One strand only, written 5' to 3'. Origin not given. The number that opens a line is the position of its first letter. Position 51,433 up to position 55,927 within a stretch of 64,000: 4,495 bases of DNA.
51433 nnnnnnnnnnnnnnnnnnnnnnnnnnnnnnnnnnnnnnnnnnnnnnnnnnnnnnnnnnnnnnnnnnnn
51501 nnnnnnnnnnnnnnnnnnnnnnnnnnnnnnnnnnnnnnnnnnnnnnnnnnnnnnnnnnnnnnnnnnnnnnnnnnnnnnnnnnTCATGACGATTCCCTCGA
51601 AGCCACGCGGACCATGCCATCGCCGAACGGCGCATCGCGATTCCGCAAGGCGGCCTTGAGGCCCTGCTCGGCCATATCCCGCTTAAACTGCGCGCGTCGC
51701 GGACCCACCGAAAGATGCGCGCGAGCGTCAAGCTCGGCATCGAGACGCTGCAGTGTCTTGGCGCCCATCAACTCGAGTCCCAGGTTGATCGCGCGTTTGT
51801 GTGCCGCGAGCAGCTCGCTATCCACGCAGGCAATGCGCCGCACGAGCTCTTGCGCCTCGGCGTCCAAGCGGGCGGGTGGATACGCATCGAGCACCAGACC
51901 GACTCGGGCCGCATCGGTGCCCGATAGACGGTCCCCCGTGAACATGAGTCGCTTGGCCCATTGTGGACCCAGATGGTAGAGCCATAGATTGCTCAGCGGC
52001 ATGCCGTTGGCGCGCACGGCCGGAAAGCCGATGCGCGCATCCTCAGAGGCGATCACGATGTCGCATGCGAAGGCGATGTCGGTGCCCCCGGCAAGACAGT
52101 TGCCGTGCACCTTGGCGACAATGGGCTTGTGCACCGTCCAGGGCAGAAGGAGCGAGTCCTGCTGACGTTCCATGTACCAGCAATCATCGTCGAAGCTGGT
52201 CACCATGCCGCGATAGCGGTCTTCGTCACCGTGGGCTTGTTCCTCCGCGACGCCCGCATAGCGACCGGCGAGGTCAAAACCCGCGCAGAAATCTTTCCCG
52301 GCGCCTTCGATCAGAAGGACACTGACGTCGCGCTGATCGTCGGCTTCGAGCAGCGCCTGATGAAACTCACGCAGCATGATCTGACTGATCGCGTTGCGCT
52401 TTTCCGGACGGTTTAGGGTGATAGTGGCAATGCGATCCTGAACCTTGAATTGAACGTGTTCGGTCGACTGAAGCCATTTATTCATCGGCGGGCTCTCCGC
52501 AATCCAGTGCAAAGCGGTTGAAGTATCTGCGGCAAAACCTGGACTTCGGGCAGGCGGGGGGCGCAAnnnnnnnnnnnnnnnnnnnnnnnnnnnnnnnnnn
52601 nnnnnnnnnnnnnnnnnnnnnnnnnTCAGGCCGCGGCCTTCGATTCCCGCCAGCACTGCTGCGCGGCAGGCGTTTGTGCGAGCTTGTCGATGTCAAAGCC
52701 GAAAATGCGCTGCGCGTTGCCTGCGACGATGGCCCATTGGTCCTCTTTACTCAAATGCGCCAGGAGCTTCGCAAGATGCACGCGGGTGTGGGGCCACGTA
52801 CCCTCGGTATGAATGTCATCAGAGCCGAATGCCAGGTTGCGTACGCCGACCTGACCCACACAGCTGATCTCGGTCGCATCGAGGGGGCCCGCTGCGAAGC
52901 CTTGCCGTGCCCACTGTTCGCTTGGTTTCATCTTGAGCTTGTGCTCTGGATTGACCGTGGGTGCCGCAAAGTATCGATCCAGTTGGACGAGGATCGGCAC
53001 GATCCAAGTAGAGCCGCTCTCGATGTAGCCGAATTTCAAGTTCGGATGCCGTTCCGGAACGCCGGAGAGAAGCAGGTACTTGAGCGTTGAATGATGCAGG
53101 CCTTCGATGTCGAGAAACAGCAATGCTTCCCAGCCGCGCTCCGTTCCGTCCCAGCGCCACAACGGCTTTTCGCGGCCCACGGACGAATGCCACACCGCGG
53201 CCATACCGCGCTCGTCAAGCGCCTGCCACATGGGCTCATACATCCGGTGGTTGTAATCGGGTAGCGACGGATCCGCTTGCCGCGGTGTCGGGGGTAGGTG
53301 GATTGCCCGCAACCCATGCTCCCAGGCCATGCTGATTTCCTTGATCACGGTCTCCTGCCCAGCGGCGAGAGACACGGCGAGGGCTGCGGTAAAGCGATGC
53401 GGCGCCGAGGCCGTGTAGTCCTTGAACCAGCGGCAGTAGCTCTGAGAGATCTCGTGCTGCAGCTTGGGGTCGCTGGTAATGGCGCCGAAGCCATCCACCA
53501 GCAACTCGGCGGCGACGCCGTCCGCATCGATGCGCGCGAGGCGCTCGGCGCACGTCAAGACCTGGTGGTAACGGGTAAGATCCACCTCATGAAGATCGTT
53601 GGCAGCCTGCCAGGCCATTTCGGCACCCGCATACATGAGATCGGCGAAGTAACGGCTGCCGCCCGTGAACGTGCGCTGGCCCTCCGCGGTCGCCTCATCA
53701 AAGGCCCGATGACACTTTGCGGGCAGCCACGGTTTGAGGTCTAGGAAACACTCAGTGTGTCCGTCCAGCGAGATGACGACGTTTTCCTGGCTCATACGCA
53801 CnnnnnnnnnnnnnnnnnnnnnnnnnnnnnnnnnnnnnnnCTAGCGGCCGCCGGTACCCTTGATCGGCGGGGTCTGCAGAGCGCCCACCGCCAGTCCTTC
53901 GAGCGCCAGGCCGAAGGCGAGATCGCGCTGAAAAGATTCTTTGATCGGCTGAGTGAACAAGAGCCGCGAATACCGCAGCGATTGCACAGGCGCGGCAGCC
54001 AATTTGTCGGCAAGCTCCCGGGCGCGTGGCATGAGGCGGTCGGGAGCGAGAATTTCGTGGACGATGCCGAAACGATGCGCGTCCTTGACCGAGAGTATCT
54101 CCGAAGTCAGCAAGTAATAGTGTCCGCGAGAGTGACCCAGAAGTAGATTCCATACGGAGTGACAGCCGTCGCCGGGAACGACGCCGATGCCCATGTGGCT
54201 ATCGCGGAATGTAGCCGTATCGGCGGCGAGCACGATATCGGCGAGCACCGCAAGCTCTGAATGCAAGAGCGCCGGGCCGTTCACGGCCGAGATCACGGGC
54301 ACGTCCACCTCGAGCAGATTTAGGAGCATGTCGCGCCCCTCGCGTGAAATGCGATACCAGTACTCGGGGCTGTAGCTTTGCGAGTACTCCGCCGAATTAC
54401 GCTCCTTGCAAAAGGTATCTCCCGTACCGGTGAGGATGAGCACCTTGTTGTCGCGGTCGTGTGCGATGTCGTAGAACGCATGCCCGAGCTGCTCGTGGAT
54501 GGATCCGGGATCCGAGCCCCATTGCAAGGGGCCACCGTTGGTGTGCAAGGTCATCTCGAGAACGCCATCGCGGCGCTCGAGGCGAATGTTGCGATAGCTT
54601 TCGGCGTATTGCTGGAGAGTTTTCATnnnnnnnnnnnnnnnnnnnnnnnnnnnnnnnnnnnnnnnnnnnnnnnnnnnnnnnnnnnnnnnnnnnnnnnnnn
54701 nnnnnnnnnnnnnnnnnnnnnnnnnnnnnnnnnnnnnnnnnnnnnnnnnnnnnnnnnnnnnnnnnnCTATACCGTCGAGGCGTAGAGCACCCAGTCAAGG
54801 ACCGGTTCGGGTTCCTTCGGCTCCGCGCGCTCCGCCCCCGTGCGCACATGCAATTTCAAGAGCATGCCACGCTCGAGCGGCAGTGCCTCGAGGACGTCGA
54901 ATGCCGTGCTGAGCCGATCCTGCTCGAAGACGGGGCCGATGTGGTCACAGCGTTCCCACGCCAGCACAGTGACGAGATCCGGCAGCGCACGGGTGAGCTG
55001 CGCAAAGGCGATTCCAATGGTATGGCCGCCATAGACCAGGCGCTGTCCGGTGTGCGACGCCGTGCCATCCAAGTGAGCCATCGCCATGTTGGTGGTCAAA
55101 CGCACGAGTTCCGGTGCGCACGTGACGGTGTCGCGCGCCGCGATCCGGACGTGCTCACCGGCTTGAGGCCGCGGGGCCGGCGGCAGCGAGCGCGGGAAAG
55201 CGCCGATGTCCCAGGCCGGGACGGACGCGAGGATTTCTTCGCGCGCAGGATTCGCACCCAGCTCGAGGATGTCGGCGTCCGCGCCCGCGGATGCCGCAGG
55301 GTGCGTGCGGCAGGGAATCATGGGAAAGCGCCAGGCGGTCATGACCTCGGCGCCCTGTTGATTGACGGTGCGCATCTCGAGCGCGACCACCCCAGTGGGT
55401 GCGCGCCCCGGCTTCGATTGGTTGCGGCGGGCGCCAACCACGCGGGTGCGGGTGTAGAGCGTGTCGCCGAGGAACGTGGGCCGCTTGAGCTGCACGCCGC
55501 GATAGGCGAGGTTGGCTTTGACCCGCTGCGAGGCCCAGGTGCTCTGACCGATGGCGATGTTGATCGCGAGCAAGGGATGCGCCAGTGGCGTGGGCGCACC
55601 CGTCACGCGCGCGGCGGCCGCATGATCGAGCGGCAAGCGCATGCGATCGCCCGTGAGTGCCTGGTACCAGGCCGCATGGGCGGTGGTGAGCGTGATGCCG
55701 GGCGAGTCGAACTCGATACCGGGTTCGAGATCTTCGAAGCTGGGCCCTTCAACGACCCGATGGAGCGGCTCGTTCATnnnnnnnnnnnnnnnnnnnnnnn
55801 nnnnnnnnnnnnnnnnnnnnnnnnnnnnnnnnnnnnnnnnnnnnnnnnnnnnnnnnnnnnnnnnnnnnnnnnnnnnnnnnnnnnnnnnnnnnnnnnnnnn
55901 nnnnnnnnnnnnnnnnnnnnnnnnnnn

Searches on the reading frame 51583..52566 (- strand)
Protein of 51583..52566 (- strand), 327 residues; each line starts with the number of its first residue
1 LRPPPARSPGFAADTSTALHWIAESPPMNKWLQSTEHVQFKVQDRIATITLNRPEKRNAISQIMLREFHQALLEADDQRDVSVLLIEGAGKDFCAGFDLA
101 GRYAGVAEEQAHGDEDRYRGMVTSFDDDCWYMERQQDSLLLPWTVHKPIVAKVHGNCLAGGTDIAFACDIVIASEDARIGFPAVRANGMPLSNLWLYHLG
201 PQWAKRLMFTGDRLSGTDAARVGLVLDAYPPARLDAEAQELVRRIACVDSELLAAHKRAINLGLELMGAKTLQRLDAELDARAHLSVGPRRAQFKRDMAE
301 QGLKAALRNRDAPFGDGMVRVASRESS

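Call 3: search_protein_families(library=pfam, proteins=[window:51583-52566:-], max_evalue=0.01)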
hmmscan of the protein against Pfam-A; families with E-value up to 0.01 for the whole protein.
window:51583-52566:- (327 aa): 2 families
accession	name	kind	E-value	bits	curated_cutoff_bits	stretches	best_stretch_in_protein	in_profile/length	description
PF00378.25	ECH_1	-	3.2e-37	128.6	27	1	43-272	3-217/251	Enoyl-CoA hydratase/isomerase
PF16113.10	ECH_2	-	7.7e-23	82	27.2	1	47-244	2-187/335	Enoyl-CoA hydratase/isomerase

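Call 4: search_protein_families(library=ncbifam, proteins=[window:51583-52566:-], max_evalue=0.01)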
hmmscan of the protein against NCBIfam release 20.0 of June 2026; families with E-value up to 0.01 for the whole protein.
window:51583-52566:- (327 aa): 71 families (the best 25 are shown)
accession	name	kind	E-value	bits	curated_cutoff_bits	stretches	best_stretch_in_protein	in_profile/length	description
NF006128.0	PRK08272.1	subfamily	1.9e-109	365.7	257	1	28-321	5-305/308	crotonase/enoyl-CoA hydratase family protein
NF009125.0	PRK12478.1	equivalog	6.5e-52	176.5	347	1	36-316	7-282/304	crotonase/enoyl-CoA hydratase family protein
NF006140.0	PRK08290.1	subfamily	5.3e-48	163.7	280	1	33-306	5-283/292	enoyl-CoA hydratase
NF004840.0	PRK06190.1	equivalog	2.2e-39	135.6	253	1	35-274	3-227/260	enoyl-CoA hydratase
NF051848.1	EnCoAHydtEchA19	equivalog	6.1e-38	130.8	400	1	38-272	2-224/258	enoyl-CoA hydratase EchA19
NF006588.0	PRK09120.1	equivalog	1e-32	113.4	276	1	35-288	7-249/276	p-hydroxycinnamoyl CoA hydratase/lyase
NF004796.0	PRK06144.1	subfamily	1.9e-32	112.8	272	1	33-260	5-220/262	enoyl-CoA hydratase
NF006109.0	PRK08260.1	subfamily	1.9e-32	112.7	320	1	35-314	3-275/296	enoyl-CoA hydratase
NF004781.0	PRK06127.1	subfamily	9.9e-32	110.6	291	1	33-261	8-224/269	enoyl-CoA hydratase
NF006100.0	PRK08252.1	subfamily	4.2e-31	108.4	282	2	145-265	90-213/254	crotonase/enoyl-CoA hydratase family protein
NF004525.0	PRK05870.1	equivalog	1.8e-29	103.4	285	1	36-290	3-238/249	enoyl-CoA hydratase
NF004794.0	PRK06142.1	equivalog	2.5e-29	102.8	308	1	36-247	6-214/273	crotonase/enoyl-CoA hydratase family protein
NF005802.0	PRK07657.1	equivalog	2.7e-29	102.5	363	1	38-266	5-220/260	enoyl-CoA hydratase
NF005073.0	PRK06495.1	subfamily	3e-29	102.1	296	1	35-271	3-221/257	enoyl-CoA hydratase/isomerase family protein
NF005699.0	PRK07509.1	equivalog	3.4e-29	102.3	249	1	35-290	3-245/267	crotonase/enoyl-CoA hydratase family protein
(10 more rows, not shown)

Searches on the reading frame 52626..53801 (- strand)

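Call 3: search_protein_families(library=pfam, proteins=[window:52626-53801:-], max_evalue=0.01)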
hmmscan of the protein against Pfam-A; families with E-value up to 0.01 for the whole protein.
window:52626-53801:- (391 aa): 1 family
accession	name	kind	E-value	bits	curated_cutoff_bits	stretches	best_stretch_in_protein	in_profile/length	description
PF04909.20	Amidohydro_2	-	1.8e-15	57.9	26.4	1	91-369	34-289/289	Amidohydrolase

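Call 4: search_protein_families(library=ncbifam, proteins=[window:52626-53801:-], max_evalue=0.01)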
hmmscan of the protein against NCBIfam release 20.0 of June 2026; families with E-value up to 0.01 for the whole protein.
window:52626-53801:- (391 aa): 0 families

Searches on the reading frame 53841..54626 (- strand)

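Call 3: search_protein_families(library=pfam, proteins=[window:53841-54626:-], max_evalue=0.01)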
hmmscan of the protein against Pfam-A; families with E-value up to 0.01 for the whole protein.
window:53841-54626:- (261 aa): 2 families
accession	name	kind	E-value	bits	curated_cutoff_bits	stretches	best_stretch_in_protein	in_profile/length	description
PF00378.25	ECH_1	-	1.4e-27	97.1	27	1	44-228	25-209/251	Enoyl-CoA hydratase/isomerase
PF16113.10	ECH_2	-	0.00049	20.1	27.2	1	45-207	21-186/335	Enoyl-CoA hydratase/isomerase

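Call 4: search_protein_families(library=ncbifam, proteins=[window:53841-54626:-], max_evalue=0.01)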
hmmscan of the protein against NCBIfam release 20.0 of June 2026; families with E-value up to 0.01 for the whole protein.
window:53841-54626:- (261 aa): 63 families (the best 25 are shown)
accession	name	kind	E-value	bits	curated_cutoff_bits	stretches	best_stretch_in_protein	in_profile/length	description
NF005595.0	PRK07327.1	subfamily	3.1e-38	131.5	292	1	6-229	5-228/271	enoyl-CoA hydratase/isomerase family protein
NF006699.0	PRK09245.1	subfamily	2.9e-33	115.3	354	1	15-236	6-232/266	crotonase/enoyl-CoA hydratase family protein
NF004840.0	PRK06190.1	equivalog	3.6e-29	102.2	253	1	42-234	31-223/260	enoyl-CoA hydratase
TIGR02280.1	PaaB1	equivalog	3.8e-24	85.6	345.15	1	17-224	4-210/256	2-(1,2-epoxy-1,2-dihydrophenyl)acetyl-CoA isomerase PaaG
NF005496.0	PRK07110.1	domain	3.5e-23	82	215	1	43-233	33-220/249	polyketide synthase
NF004635.0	PRK05981.1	equivalog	3e-22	79.4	351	1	11-237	3-233/266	enoyl-CoA hydratase/isomerase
NF004475.0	PRK05809.1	subfamily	3.7e-22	79.1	394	1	43-244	32-230/260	short-chain-enoyl-CoA hydratase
NF005073.0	PRK06495.1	subfamily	8e-22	77.8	296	1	43-214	31-202/257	enoyl-CoA hydratase/isomerase family protein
NF051848.1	EnCoAHydtEchA19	equivalog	4e-21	75.7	400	1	41-212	26-200/258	enoyl-CoA hydratase EchA19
NF006007.0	PRK08138.1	subfamily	1.5e-20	73.6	355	1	42-215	35-206/261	enoyl-CoA hydratase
NF004525.0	PRK05870.1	equivalog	2.5e-20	73.5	285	1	41-219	29-205/249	enoyl-CoA hydratase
NF005802.0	PRK07657.1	equivalog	4.1e-20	72.4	363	1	44-246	33-232/260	enoyl-CoA hydratase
NF006109.0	PRK08260.1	subfamily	8e-20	71.3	320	1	10-212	2-218/296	enoyl-CoA hydratase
NF004517.0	PRK05862.1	equivalog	2.4e-19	69.8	396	1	11-243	3-226/257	enoyl-CoA hydratase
NF005126.0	PRK06563.1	subfamily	1.3e-18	67.3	261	1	42-213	34-207/263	crotonase/enoyl-CoA hydratase family protein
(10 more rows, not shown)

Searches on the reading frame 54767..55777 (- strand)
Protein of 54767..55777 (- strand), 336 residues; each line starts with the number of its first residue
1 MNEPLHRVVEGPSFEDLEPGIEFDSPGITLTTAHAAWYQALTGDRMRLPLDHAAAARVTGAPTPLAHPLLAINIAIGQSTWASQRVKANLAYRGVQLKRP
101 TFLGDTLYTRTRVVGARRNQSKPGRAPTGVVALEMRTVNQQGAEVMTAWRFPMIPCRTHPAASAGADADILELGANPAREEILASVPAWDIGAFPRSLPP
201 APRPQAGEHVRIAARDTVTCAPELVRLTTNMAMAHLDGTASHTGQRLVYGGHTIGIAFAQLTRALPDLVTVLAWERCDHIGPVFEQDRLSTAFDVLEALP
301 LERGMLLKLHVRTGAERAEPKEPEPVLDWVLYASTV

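Call 3: search_protein_families(library=pfam, proteins=[window:54767-55777:-], max_evalue=0.01)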
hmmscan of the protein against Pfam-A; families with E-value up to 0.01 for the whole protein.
window:54767-55777:- (336 aa): 2 families
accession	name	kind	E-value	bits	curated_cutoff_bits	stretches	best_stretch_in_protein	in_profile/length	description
PF01575.25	MaoC_dehydratas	-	7.8e-13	48.6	27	1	21-121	8-110/123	MaoC like domain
PF19315.5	MC_hydratase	-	0.00066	19.3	26.5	1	11-173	21-183/353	Mesaconyl-CoA hydratase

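Call 4: search_protein_families(library=ncbifam, proteins=[window:54767-55777:-], max_evalue=0.01)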
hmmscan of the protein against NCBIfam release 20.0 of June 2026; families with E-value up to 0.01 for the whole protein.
window:54767-55777:- (336 aa): 3 families
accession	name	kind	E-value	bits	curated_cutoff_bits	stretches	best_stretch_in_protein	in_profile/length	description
NF038241.1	RipB_Ich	equivalog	4.2e-18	65.9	340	1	6-160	16-168/175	(R)-specific enoyl-CoA hydratase RipB/Ich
TIGR02278.1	PaaN-DH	equivalog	0.00052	18.4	562.8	1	13-146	524-654/664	phenylacetic acid degradation bifunctional protein PaaZ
NF041625.1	methfumCoahyd_Halo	equivalog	0.004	16.4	560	1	11-168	23-179/358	2-methylfumaryl-CoA hydratase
